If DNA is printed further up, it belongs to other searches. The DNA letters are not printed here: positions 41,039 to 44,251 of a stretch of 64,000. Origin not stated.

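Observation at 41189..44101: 970-aa single-polypeptide N6-adenine methyltransferase fusion occupying the yceD position upstream of rpmF: Type IIG/IIL-like restriction-modification enzyme or novel defence enzyme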

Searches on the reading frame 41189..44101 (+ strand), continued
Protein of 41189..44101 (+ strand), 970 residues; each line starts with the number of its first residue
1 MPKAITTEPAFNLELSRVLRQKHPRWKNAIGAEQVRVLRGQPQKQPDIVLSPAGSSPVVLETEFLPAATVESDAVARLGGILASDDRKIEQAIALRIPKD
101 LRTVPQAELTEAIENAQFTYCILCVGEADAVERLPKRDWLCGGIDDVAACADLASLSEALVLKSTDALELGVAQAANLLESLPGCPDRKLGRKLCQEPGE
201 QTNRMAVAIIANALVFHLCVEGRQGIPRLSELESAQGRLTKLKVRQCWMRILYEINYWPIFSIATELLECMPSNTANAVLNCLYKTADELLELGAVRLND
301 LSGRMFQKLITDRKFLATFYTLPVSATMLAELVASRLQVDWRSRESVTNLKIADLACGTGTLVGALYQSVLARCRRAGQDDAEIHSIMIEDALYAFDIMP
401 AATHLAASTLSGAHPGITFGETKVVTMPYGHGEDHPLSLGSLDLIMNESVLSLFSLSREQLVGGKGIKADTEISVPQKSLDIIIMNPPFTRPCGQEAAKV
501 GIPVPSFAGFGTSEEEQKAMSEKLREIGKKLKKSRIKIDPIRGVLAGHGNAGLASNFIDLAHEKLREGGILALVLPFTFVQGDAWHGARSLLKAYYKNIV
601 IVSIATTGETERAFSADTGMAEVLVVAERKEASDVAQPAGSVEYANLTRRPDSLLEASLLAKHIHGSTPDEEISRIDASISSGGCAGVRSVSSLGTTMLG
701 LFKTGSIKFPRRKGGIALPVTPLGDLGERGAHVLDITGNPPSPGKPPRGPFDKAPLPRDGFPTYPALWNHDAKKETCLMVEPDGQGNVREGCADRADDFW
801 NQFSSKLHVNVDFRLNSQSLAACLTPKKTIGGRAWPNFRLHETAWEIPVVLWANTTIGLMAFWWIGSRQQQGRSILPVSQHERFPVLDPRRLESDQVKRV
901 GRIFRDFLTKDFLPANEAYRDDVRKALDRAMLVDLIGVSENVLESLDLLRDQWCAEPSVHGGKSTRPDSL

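Call 15: list_cluster_members(proteins=[P0014, P0017, P0020, P0040, P0049, P0050, P0068, P0099, P0105, P0112])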
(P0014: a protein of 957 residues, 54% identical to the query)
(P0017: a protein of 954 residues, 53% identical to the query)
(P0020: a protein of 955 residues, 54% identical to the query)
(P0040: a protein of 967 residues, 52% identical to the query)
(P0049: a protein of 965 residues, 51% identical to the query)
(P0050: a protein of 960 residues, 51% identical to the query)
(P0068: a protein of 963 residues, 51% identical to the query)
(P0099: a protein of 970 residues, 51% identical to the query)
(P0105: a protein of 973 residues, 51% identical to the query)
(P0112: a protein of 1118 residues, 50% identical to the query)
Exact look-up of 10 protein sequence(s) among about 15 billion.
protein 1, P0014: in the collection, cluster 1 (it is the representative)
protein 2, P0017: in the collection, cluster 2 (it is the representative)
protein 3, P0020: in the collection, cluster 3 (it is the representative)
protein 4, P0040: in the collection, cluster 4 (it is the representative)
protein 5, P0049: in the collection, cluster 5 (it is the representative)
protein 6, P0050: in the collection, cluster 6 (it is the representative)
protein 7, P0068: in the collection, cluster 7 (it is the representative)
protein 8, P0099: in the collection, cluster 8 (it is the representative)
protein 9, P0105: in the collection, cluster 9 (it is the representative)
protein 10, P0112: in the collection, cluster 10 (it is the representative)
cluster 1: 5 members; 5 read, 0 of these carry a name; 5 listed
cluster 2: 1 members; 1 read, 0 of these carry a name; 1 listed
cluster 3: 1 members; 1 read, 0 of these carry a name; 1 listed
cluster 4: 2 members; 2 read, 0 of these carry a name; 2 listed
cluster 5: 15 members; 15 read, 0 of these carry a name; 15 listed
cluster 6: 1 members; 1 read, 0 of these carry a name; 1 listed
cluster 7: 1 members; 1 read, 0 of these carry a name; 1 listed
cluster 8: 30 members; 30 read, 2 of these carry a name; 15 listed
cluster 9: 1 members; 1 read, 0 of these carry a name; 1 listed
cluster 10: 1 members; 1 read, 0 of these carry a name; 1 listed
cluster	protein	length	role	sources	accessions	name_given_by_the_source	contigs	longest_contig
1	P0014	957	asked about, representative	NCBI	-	-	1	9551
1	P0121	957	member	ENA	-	-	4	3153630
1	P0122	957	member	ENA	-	-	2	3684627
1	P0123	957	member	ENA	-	-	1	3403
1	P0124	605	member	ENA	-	-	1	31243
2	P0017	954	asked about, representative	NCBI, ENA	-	-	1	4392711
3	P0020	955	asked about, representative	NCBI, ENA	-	-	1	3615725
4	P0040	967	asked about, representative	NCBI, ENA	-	-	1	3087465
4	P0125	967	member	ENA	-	-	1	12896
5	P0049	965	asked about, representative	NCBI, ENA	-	-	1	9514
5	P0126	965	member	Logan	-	-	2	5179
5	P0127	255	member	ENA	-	-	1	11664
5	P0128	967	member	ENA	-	-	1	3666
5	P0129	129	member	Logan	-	-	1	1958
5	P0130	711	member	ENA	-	-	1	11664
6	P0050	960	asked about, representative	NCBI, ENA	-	-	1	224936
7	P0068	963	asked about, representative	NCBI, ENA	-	-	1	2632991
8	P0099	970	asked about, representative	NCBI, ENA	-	-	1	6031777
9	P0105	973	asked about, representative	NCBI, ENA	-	-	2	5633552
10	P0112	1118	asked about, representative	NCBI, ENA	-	-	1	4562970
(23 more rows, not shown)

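Call 16: search_solved_structures(query=A1, max_evalue=10, show_alignments=3)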
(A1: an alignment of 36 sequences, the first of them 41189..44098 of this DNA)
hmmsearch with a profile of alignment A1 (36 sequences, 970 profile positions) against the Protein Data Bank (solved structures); distinct sequences matched with E-value up to 10: 6.
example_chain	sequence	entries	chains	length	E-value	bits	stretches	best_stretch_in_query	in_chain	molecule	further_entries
8zek_A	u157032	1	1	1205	0.058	14.6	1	349-406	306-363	site-specific DNA-methyltransferase (adenine-specific)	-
9ewz_C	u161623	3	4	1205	0.058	14.6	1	349-406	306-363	Adenine-specific methyltransferase BrxX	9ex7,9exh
8c45_A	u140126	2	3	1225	0.31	12.2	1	349-406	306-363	site-specific DNA-methyltransferase (adenine-specific)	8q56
9ohl_C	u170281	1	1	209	1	10.4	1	477-496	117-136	rRNA N(6)-adenosine-methyltransferase METTL5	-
6h2u_A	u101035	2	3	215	1.1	10.4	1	477-496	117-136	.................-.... protein 5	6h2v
1g38_A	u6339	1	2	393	3.2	8.8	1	530-586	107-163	MODIFICATION METHYLASE TAQI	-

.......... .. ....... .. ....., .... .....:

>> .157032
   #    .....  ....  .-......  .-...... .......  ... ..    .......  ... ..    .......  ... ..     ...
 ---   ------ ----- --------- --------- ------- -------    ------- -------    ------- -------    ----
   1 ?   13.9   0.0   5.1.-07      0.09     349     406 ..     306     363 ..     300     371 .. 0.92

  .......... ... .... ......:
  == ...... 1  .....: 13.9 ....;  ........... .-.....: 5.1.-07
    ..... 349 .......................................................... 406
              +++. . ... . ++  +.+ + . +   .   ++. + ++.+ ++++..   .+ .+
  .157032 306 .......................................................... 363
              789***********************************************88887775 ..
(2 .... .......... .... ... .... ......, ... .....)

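Call 24: find_related_loci(query=A1, collection=genome_contigs, flank=10000)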
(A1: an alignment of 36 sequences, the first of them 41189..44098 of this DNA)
Query A1 (970 aa) in genome_contigs; peptide patterns used: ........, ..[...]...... (x = any residue, [..] = any of these).
598 stretches matched a pattern (row limit reached: there are more); 588 encode a relative of the query (tblastn E <= 1e-3); the best 80 are kept; 79 distinct loci.
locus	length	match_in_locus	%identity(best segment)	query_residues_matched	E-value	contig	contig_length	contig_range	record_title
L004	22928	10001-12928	55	6-967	0e+0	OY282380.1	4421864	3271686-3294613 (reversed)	MAG: Arenicellales bacterium genome assembly, chromosome: 1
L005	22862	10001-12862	53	1-967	0e+0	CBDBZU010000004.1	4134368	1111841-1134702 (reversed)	MAG: bacterium isolate 14075d2c-179b-4e0f-9294-86ba791e4164 genome assembly, contig: contig_4, whole genome shotgun sequ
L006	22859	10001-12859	53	1-967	0e+0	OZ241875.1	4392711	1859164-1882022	MAG: bacterium isolate fde39c58-18aa-4d93-bb40-cd1cf9ece30f genome assembly, chromosome: 1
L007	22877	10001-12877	55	4-967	0e+0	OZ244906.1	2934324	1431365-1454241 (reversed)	MAG: bacterium isolate 988bfccd-3f86-43f9-a3c1-69845a0f5bc7 genome assembly, chromosome: 1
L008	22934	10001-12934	51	1-967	0e+0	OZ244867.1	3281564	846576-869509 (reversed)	MAG: Arenicellales bacterium isolate fc3f0915-ecf4-4811-8bf2-63c63896915f genome assembly, chromosome: 1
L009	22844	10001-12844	51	6-965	0e+0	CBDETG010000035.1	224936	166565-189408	MAG: Leptonemataceae bacterium isolate 4d98f0f0-2bf7-434a-b357-397b54298da8 genome assembly, contig: contig_35, whole ge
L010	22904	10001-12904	51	6-969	0e+0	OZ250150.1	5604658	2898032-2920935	MAG: Candidatus Latescibacterota bacterium isolate 5c13c588-1760-4ea4-89ab-5ccd14670b69 genome assembly, chromosome: 1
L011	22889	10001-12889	50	1-967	0e+0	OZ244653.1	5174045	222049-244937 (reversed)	MAG: bacterium isolate 39c32cc5-dc70-4d00-b26d-4165b0e321b9 genome assembly, chromosome: 1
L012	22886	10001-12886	50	6-969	0e+0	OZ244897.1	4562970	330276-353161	MAG: Candidatus Latescibacterota bacterium isolate bebbca53-b648-47a2-9af5-4758833bd7f0 genome assembly, chromosome: 1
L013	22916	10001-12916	50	6-969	0e+0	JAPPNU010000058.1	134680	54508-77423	MAG: Gemmatimonadota bacterium isolate RHO3_bin_7 NODE_295_length_134680_cov_39.950930, whole genome shotgun sequence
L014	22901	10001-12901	51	1-968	0e+0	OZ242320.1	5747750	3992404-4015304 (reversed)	MAG: Candidatus Latescibacterota bacterium isolate 06f19266-885c-4d39-bf7e-e57a8b9e9c03 genome assembly, chromosome: 1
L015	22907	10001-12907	50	1-968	0e+0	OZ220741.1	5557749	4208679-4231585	MAG: Candidatus Latescibacterota bacterium isolate a9e09e5c-d410-47d8-823c-ef7e39eb5a37 genome assembly, chromosome: 1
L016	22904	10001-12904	51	1-966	0e+0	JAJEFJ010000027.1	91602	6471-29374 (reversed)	MAG: Candidatus Latescibacterota bacterium isolate p16x43bins.30 k141_524739, whole genome shotgun sequence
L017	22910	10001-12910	50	6-969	0e+0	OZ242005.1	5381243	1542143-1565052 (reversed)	MAG: Candidatus Latescibacterota bacterium isolate 4361563e-baaa-404a-b280-629f4181b36f genome assembly, chromosome: 1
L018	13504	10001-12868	51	1-963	0e+0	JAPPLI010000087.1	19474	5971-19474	MAG: Gammaproteobacteria bacterium isolate RHO3_bin_19 NODE_4403_length_19474_cov_59.648283, whole genome shotgun sequen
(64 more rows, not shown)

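Call 36: find_encoding_contigs(protein=P0002, flank=10000, max_places=3)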
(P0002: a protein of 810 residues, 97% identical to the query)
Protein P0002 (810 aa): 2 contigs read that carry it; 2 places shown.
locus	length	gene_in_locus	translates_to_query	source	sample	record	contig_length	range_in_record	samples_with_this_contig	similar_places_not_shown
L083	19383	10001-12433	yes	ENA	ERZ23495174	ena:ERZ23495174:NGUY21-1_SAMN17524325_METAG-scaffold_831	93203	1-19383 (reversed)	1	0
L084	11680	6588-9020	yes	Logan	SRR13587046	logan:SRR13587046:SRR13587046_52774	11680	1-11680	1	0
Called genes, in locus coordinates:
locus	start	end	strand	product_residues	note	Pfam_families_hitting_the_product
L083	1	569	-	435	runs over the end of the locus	PF25800:FimV_N (faint)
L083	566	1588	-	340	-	PF01118:Semialdhyde_dh, PF02774:Semialdhyde_dhC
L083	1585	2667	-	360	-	PF00180:Iso_dh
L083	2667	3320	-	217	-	PF00694:Aconitase_C, PF27512:LeuD, PF27434:LeuD_C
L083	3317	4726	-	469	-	PF00330:Aconitase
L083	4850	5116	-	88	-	PF05016:ParE_toxin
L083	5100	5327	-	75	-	PF19807:DUF6290 (weak)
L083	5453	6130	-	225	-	PF00483:NTP_transferase, PF12804:NTP_transf_3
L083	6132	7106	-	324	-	PF01636:APH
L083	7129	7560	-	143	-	PF01850:PIN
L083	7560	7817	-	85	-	PF22513:FitA-like_RHH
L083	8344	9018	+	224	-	PF18765:Polbeta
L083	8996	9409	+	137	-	-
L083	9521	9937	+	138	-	-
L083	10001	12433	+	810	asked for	-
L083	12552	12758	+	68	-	PF01783:Ribosomal_L32p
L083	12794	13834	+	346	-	PF02504:FA_synthesis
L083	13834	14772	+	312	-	PF00108:Thiolase_N (faint), PF08545:ACP_syn_III, PF08541:ACP_syn_III_C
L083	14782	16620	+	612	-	PF01541:GIY-YIG, PF27096:UvrC_M, PF02151:UVR, PF22920:UvrC_RNaseH, PF08459:UvrC_RNaseH_dom, PF00633:HHH (faint), PF14520:HHH_5, PF12826:HHH_2 (weak)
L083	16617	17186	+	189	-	PF01066:CDP-OH_P_transf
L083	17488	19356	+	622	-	PF07715:Plug, PF00593:TonB_dep_Rec_b-barrel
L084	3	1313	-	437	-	?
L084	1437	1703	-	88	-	PF05016:ParE_toxin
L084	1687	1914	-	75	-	PF19807:DUF6290 (weak)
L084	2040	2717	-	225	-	PF00483:NTP_transferase, PF12804:NTP_transf_3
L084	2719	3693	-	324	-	PF01636:APH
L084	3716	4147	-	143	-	PF01850:PIN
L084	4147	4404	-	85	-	PF22513:FitA-like_RHH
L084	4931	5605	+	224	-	PF18765:Polbeta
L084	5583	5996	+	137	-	-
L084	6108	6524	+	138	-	-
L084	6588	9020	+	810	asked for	-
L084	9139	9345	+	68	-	PF01783:Ribosomal_L32p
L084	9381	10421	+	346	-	PF02504:FA_synthesis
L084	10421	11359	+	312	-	PF00108:Thiolase_N (faint), PF08545:ACP_syn_III, PF08541:ACP_syn_III_C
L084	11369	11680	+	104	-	?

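Call 37: find_encoding_contigs(protein=P0003, flank=10000, max_places=3)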
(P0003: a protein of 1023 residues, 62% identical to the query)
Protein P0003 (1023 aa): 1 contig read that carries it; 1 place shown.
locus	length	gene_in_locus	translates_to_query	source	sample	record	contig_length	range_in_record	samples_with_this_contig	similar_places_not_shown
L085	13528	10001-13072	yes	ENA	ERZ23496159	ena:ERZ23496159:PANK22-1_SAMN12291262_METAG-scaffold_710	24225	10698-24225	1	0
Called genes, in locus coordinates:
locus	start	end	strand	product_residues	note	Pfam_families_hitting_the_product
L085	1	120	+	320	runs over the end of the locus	PF02653:BPD_transp_2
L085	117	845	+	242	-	PF13476:AAA_23 (weak), PF00005:ABC_tran, PF12399:BCA_ABC_TP_C (weak)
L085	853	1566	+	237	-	PF00005:ABC_tran, PF13304:AAA_21 (faint)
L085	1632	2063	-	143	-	PF00903:Glyoxalase, PF13468:Glyoxalase_3 (weak), PF13669:Glyoxalase_4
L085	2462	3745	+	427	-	PF13433:Peripla_BP_5, PF13458:Peripla_BP_6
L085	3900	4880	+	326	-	PF02653:BPD_transp_2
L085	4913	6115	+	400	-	PF02653:BPD_transp_2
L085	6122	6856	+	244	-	PF00005:ABC_tran, PF13304:AAA_21 (faint), PF12399:BCA_ABC_TP_C (weak)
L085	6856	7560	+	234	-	PF00005:ABC_tran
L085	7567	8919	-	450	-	PF00501:AMP-binding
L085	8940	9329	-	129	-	PF00034:Cytochrom_C, PF13442:Cytochrome_CBB3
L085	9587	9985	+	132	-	PF01641:SelR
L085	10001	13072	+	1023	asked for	-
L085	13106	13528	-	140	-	?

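Call 48: find_encoding_contigs(protein=P0020, flank=8000, max_places=2)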
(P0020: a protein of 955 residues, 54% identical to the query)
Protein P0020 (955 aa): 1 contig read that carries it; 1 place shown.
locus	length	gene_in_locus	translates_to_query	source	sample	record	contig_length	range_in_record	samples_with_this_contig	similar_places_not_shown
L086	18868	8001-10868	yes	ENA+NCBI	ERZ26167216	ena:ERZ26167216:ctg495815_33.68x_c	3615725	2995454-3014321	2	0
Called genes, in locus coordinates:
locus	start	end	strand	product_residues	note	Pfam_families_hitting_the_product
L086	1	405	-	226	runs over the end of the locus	PF00230:MIP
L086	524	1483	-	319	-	PF00389:2-Hacid_dh, PF02826:2-Hacid_dh_C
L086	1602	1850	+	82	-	-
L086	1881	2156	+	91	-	-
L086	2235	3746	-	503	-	PF00890:FAD_binding_2, PF01266:DAO, PF03486:HI0933_like (faint), PF12831:FAD_oxidored (weak)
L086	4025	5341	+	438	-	PF00037:Fer4 (faint), PF12837:Fer4_6 (faint), PF13237:Fer4_10 (weak), PF13534:Fer4_17 (weak), PF02754:CCG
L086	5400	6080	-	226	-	PF00775:Dioxygenase_C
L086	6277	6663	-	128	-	PF00903:Glyoxalase, PF13669:Glyoxalase_4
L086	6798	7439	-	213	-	-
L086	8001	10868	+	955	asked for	PF07669:Eco57I (weak)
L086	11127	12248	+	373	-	PF02073:Peptidase_M29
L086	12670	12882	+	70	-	-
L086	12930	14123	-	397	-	PF12844:HTH_19 (faint), PF13413:HTH_25 (faint), PF13560:HTH_31, PF01381:HTH_3, PF06114:Peptidase_M78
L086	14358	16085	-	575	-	PF02129:Peptidase_S15, PF08530:PepX_C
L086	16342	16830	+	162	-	PF04224:DUF417 (faint)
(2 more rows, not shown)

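Call 49: find_encoding_contigs(protein=P0040, flank=8000, max_places=2)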
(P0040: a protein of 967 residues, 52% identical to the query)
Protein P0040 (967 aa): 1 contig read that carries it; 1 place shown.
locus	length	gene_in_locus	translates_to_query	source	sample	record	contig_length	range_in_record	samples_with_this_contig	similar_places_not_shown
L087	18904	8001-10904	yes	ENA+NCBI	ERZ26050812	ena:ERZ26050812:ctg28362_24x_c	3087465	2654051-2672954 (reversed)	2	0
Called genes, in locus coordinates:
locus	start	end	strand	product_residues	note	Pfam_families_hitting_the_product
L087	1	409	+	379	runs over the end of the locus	PF03401:TctC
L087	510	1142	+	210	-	PF07331:TctB (weak)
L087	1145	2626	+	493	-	PF01970:TctA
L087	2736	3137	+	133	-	PF03079:ARD, PF12973:Cupin_7 (faint), PF07883:Cupin_2, PF02311:AraC_binding, PF05899:Cupin_3 (weak)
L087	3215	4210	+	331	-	PF13379:NMT1_2, PF09084:NMT1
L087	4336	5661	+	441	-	PF01546:Peptidase_M20, PF07687:M20_dimer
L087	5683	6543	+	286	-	PF00528:BPD_transp_1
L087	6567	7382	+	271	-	PF00005:ABC_tran, PF13304:AAA_21 (faint)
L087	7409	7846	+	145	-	PF01042:Ribonuc_L-PSP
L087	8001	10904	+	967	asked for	-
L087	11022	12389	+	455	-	PF07287:AtuA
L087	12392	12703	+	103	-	PF14330:DUF4387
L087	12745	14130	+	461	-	PF01546:Peptidase_M20, PF07687:M20_dimer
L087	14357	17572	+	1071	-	PF13395:HNH_4, PF18541:RuvC_III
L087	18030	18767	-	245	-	-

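Call 50: find_encoding_contigs(protein=P0112, flank=8000, max_places=2)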
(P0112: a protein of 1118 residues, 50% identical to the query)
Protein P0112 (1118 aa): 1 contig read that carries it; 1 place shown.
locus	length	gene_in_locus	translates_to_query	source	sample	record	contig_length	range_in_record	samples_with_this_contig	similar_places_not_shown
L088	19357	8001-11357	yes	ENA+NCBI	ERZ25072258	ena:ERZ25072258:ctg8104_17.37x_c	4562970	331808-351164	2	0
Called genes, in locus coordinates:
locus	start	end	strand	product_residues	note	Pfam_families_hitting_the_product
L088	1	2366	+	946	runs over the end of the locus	-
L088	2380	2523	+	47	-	-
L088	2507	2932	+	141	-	PF13470:PIN_3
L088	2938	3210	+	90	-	-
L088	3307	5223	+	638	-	PF13860:FlgD_ig (weak)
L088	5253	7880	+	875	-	PF00754:F5_F8_type_C (faint), PF22633:F5_F8_type_C_2 (faint), PF13585:CHU_C (faint), PF13860:FlgD_ig (weak)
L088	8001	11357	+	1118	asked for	-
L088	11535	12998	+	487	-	PF00884:Sulfatase, PF01663:Phosphodiest (weak), PF16347:SGSH_C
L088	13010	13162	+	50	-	-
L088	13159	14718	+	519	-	PF09820:AAA-ATPase_like, PF08011:PDDEXK_9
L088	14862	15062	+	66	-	-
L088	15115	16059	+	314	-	-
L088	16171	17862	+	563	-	PF01547:SBP_bac_1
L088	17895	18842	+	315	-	PF05721:PhyH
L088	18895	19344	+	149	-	PF00293:NUDIX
